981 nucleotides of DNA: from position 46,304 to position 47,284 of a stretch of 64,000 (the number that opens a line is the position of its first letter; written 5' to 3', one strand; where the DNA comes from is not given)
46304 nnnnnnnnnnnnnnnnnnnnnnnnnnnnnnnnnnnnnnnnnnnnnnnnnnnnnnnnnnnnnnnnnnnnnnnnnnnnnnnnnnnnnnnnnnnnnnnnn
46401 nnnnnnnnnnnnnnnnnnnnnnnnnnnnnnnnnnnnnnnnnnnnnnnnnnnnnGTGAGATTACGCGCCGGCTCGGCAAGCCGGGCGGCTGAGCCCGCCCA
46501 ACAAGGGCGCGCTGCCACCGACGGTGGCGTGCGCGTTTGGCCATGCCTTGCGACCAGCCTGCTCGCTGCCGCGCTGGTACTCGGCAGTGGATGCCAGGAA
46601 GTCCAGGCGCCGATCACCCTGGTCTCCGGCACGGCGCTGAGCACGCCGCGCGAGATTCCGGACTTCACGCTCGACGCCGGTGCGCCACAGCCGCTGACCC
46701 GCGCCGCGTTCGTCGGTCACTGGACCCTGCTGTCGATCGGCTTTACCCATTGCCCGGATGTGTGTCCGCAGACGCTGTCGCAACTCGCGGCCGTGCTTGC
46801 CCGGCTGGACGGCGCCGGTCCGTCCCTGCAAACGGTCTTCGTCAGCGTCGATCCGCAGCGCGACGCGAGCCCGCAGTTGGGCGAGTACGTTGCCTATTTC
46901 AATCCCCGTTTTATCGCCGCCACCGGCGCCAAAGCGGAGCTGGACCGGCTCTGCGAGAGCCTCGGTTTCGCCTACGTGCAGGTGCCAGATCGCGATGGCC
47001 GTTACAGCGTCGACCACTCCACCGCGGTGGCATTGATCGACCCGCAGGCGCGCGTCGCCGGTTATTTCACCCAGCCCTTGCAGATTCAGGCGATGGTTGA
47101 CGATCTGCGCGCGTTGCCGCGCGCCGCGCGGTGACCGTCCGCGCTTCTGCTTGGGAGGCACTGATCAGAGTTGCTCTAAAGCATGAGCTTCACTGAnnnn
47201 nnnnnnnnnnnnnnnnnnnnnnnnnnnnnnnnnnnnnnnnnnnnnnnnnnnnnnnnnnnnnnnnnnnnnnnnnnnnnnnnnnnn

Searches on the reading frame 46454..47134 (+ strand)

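Call 69: search_protein_families(library=pfam, proteins=[window:46454-47134:+], max_evalue=0.0001)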
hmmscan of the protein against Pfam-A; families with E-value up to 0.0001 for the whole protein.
window:46454-47134:+ (226 aa): 1 family
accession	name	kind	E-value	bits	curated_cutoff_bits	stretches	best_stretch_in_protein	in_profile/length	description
PF02630.20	SCO1-SenC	-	3.8e-37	127.7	22.8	1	70-200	3-133/134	SCO1/SenC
